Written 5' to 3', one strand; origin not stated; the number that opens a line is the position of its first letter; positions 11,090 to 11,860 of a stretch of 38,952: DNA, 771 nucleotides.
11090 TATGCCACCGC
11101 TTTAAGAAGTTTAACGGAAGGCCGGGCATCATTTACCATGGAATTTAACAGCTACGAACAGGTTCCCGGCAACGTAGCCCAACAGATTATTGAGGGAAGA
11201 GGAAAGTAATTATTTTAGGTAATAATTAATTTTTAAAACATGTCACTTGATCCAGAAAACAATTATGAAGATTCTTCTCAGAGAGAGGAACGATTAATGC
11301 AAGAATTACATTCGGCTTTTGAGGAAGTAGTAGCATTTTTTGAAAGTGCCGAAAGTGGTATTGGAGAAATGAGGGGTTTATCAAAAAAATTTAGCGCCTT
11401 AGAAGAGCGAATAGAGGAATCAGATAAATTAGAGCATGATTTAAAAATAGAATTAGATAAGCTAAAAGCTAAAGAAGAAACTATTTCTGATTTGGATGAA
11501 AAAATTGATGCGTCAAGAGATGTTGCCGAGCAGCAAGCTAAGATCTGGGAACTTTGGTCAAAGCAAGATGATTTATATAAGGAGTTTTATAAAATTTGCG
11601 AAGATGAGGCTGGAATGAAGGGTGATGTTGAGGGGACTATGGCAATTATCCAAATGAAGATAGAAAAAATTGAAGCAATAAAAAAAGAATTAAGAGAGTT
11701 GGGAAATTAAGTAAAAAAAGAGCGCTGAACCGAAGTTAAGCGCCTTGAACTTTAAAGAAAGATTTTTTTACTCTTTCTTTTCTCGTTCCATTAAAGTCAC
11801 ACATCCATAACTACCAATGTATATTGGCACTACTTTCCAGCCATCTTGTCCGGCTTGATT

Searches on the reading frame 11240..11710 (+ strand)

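Call 104: search_protein_families(library=pfam, proteins=[window:11240-11710:+], max_evalue=0.1)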
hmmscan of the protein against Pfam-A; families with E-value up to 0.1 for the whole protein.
window:11240-11710:+ (156 aa): 5 families
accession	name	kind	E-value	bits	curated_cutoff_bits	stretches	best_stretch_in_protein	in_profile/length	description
PF20072.4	DUF6468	-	0.00049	20.6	26.9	1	21-74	6-60/76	Domain of unknown function (DUF6468)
PF23921.1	DUF7260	-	0.012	15.5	27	1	52-112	119-179/242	Domain of unknown function (DUF7260)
PF06156.18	YabA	-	0.017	16.2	30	1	43-123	16-87/103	Initiation control protein YabA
PF04799.18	Fzo_mitofusin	-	0.031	14.2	27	0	12-77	88-154/161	fzo-like conserved region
PF17760.6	UvrA_inter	-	0.096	13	23.3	0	50-101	53-104/109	UvrA interaction domain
